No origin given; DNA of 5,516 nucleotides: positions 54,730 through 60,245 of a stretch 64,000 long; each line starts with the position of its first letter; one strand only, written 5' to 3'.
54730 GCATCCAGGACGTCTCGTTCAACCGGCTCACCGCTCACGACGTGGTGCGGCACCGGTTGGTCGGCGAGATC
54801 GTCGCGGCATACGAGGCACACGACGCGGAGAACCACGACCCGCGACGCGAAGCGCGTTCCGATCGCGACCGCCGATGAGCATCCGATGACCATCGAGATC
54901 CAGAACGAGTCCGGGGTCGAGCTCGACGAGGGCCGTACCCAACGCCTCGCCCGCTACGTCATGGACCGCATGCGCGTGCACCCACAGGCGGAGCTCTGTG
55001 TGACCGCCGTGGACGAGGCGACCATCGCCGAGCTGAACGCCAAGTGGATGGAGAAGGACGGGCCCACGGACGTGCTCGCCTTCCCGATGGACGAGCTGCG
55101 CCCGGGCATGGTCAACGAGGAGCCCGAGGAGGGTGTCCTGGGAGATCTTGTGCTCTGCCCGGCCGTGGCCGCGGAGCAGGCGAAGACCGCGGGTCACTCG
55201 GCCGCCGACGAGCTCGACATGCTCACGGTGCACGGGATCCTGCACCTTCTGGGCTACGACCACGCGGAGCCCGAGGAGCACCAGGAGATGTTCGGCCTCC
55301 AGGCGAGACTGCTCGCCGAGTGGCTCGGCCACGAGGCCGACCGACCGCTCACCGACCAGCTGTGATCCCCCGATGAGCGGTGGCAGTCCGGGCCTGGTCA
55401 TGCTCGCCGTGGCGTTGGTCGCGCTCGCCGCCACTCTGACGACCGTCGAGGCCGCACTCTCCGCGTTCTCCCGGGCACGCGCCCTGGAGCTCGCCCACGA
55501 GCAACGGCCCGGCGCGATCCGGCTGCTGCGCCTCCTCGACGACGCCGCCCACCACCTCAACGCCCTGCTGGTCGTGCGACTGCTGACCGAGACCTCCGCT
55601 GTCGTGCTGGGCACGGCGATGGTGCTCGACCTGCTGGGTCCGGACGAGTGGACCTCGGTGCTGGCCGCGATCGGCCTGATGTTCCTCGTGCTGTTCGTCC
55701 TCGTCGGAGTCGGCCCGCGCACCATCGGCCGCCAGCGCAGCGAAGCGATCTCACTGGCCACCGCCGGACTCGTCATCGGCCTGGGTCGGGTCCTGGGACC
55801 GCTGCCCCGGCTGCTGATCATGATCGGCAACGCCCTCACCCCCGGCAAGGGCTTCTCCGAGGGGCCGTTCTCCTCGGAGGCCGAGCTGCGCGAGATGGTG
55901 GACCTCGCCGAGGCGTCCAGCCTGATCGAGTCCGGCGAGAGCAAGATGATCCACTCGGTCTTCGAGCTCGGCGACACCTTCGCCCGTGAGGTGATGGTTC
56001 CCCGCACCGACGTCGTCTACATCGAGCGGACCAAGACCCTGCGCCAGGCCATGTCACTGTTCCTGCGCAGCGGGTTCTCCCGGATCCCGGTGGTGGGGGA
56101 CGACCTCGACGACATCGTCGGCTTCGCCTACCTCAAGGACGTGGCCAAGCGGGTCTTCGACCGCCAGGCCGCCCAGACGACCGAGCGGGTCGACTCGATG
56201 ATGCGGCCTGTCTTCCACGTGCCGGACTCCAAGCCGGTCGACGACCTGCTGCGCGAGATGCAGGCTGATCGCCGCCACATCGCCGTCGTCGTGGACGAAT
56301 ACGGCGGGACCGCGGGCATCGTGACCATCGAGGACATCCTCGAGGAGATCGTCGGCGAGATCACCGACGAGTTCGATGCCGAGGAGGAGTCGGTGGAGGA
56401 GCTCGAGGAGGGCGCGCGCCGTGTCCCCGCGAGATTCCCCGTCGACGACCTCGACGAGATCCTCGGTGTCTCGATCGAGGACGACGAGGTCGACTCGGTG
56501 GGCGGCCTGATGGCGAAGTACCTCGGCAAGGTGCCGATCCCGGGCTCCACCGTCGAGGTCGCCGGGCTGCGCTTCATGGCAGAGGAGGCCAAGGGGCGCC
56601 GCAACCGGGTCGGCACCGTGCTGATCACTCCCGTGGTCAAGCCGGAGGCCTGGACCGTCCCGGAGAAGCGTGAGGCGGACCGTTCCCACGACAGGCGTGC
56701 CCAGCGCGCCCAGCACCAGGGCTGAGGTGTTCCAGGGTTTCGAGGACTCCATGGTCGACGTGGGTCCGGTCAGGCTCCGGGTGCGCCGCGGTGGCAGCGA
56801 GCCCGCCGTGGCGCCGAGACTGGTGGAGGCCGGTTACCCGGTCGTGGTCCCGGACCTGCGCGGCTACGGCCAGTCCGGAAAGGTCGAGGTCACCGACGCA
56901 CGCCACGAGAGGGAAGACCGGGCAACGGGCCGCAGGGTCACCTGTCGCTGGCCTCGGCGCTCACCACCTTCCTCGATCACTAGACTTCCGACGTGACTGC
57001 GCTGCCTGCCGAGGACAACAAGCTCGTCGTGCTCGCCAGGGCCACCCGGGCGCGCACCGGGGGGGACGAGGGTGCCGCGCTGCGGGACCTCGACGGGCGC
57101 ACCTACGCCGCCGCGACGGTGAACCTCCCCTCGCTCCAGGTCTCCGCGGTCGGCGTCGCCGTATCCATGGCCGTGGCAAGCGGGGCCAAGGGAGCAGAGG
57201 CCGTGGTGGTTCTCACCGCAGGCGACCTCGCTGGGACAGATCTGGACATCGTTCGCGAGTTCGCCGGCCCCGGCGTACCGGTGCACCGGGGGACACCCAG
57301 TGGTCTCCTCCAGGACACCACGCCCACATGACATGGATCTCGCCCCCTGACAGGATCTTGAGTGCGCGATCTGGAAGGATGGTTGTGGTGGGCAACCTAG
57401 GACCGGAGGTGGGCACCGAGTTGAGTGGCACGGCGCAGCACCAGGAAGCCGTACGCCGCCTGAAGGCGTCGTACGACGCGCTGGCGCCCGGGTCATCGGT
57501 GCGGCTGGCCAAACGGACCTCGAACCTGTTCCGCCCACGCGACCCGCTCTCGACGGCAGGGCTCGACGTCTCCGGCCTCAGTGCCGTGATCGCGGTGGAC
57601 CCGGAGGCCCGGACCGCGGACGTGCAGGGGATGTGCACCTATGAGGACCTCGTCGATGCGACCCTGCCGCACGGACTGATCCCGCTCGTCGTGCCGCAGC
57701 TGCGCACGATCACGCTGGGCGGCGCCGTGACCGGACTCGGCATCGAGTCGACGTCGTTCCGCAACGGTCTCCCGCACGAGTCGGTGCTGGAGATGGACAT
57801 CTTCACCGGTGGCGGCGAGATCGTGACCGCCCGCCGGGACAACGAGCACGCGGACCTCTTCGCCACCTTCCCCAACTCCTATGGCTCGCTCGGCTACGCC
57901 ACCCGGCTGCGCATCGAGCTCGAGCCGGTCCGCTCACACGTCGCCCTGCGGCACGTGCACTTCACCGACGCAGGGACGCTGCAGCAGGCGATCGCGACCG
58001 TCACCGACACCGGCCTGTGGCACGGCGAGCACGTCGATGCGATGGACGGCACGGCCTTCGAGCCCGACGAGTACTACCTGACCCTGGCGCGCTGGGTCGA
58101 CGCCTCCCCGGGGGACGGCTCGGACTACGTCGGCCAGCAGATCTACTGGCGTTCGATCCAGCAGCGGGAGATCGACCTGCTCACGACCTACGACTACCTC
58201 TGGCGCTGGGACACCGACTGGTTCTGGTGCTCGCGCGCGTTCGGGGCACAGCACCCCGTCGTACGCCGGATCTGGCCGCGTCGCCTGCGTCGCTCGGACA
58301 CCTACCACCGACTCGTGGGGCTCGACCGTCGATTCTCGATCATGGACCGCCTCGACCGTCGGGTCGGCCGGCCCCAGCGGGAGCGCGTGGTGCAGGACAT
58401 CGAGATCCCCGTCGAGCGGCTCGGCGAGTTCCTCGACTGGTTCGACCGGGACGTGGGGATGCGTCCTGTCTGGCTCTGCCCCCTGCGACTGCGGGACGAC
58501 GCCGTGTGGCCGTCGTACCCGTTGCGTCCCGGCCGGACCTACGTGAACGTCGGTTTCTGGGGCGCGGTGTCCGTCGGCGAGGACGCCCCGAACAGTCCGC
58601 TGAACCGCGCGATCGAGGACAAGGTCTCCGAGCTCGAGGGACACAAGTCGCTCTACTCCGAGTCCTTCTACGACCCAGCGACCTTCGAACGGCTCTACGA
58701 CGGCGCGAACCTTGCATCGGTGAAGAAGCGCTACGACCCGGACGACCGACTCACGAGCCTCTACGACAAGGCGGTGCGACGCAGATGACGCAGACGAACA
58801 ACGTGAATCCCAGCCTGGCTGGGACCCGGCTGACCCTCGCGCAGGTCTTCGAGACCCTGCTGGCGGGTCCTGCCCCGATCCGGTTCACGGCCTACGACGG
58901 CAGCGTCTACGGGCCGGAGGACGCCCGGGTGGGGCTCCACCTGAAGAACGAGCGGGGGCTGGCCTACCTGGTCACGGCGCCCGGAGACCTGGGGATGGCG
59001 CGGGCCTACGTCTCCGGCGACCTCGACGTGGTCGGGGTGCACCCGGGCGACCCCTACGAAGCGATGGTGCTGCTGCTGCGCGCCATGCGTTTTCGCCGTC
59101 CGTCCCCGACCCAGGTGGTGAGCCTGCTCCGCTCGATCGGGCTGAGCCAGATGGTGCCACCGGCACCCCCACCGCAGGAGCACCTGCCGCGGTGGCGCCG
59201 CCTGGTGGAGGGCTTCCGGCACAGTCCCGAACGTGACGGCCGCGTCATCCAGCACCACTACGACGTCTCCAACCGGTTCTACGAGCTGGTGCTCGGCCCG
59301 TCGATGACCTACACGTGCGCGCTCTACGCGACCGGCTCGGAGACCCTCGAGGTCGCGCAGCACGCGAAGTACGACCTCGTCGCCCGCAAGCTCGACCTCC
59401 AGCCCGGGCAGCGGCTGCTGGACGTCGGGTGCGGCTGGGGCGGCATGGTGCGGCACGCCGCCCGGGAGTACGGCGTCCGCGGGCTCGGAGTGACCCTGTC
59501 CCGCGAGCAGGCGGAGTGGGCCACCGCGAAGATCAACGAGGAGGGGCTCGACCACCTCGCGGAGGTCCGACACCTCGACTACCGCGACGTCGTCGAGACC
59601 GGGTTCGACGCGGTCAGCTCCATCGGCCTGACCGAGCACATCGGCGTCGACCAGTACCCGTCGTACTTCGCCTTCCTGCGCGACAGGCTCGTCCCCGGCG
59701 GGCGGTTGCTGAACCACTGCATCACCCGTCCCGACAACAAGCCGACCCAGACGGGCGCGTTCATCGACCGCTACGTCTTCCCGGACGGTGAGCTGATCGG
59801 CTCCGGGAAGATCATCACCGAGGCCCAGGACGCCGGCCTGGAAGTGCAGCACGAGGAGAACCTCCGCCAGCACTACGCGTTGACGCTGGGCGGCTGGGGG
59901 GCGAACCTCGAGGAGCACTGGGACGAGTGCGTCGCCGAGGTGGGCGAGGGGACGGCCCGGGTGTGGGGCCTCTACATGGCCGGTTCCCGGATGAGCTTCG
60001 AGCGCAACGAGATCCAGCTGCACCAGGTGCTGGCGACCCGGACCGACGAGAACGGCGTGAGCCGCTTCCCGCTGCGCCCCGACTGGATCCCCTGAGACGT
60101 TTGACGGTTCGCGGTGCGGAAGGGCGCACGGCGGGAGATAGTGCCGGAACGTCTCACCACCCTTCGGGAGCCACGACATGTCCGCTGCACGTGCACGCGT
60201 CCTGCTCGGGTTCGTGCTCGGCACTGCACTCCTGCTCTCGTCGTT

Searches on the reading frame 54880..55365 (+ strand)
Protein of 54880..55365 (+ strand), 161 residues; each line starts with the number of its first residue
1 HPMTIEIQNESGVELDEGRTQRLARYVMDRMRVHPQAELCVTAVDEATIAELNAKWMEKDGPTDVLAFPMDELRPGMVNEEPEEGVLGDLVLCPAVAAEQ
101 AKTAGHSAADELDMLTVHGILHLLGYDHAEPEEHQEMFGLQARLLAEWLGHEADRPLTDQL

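Call 30: search_protein_families(library=pfam, proteins=[window:54880-55365:+], max_evalue=0.00001)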
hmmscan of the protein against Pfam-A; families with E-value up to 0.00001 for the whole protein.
window:54880-55365:+ (161 aa): 1 family
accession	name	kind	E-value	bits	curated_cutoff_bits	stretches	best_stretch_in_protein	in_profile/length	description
PF02130.23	YbeY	-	1.2e-38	132.3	25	1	20-146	11-127/129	Endoribonuclease YbeY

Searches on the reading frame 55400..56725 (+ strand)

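Call 30: search_protein_families(library=pfam, proteins=[window:55400-56725:+], max_evalue=0.00001)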
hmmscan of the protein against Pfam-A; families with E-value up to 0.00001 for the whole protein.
window:55400-56725:+ (441 aa): 3 families
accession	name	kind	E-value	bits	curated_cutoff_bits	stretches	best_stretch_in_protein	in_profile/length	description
PF01595.25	CNNM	-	1.5e-30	106.6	28.4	1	2-178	2-179/181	Cyclin M transmembrane N-terminal domain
PF00571.33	CBS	-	7.9e-20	71.4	24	2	267-318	5-56/57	CBS domain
PF03471.22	CorC_HlyC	-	2.1e-13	50.5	27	1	334-411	2-79/81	Transporter associated domain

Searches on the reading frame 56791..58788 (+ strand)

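Call 30: search_protein_families(library=pfam, proteins=[window:56791-58788:+], max_evalue=0.00001)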
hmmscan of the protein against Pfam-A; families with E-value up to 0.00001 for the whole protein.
window:56791-58788:+ (665 aa): 1 family
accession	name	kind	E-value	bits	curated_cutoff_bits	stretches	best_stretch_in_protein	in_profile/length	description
PF01565.28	FAD_binding_4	-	2e-10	40.9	26.4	1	257-347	47-138/139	FAD binding domain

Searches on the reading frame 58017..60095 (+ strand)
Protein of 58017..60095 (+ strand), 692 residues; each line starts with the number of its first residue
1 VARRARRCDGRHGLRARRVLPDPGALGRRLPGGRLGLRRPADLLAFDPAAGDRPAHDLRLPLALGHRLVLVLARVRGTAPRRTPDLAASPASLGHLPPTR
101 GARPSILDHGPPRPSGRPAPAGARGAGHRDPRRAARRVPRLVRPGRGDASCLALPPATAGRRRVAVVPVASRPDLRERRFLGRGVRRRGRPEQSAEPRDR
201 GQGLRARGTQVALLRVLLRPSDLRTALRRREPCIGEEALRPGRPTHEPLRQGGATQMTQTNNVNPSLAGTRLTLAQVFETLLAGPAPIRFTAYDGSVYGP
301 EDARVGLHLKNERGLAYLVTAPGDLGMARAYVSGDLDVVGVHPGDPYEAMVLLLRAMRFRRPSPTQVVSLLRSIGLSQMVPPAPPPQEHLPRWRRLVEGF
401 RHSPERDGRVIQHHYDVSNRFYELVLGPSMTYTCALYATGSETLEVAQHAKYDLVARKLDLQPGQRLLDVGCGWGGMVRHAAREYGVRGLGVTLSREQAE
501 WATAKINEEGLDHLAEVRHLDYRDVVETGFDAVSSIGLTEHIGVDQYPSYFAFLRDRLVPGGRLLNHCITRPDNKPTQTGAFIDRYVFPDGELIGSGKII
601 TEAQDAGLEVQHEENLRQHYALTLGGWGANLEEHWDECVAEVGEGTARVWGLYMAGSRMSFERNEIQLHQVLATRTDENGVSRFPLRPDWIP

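Call 30: search_protein_families(library=pfam, proteins=[window:58017-60095:+], max_evalue=0.00001)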
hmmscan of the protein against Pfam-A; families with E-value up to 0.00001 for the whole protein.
window:58017-60095:+ (692 aa): 5 families
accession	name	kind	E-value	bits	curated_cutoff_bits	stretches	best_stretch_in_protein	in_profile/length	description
PF02353.26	CMAS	-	4.5e-94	315.2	27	1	403-671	2-273/273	Mycolic acid cyclopropane synthetase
PF13649.12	Methyltransf_25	-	5.5e-11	43.5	27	1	468-562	2-97/97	Methyltransferase domain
PF13489.12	Methyltransf_23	-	1.5e-09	38.3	27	1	453-610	11-161/164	Methyltransferase domain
PF08242.18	Methyltransf_12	-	1.2e-08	36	30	1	468-564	1-98/98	Methyltransferase domain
PF08241.18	Methyltransf_11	-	1.5e-08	35.6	21.2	1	468-565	1-94/95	Methyltransferase domain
